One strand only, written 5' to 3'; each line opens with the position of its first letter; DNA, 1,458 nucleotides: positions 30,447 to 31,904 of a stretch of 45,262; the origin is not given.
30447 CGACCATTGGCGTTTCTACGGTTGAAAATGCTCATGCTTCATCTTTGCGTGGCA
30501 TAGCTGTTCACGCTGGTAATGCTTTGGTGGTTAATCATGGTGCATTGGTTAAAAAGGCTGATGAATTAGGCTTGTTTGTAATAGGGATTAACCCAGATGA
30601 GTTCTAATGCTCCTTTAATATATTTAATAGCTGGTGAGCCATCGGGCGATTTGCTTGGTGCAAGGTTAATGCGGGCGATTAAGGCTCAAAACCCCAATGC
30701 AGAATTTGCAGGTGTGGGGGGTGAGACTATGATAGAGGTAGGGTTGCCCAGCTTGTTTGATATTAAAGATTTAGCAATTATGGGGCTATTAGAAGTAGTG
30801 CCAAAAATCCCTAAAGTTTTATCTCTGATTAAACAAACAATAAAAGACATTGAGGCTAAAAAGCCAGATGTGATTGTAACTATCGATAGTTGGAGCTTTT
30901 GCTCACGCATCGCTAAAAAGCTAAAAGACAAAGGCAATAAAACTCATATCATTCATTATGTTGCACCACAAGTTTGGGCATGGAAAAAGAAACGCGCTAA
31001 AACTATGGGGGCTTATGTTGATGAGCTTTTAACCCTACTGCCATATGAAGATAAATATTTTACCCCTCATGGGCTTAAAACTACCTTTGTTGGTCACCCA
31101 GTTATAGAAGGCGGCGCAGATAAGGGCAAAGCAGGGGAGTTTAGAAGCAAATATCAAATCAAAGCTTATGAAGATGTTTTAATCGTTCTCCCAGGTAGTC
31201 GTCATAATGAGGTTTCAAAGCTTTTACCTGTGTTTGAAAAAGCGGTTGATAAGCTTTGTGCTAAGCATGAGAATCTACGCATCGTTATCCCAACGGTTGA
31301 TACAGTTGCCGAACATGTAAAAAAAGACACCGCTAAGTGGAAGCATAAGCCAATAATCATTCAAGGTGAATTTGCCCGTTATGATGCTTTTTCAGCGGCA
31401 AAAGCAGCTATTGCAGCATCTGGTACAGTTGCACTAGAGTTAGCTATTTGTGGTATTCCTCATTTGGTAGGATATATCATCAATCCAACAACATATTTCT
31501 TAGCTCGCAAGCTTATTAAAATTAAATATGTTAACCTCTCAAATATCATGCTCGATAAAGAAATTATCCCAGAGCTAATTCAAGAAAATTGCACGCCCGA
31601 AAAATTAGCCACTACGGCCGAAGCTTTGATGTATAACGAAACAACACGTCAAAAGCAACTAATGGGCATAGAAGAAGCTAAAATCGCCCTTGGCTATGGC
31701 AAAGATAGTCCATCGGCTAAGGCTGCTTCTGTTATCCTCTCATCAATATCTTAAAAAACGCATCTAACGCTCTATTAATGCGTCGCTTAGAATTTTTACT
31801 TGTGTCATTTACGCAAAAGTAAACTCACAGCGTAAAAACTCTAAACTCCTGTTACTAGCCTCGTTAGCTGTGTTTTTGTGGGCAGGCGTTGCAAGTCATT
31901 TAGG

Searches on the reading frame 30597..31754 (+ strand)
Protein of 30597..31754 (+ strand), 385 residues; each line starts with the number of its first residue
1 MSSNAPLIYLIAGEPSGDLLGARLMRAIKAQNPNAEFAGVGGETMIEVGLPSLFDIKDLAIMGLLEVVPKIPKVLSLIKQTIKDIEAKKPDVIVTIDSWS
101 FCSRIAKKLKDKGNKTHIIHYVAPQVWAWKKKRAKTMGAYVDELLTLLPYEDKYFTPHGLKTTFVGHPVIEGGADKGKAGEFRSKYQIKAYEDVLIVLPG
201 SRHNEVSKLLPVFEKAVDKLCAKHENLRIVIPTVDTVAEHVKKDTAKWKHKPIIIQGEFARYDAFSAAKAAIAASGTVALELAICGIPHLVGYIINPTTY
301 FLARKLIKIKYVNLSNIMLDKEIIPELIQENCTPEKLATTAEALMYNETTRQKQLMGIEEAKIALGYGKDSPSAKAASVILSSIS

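Call 80: search_protein_families(library=pfam, proteins=[window:30597-31754:+], max_evalue=0.001)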
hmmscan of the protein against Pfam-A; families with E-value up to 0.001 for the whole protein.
window:30597-31754:+ (385 aa): 1 family
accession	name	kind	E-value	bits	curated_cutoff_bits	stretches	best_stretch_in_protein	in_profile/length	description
PF02684.21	LpxB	-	1.1e-105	354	22.6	1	8-362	1-356/374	Lipid-A-disaccharide synthetase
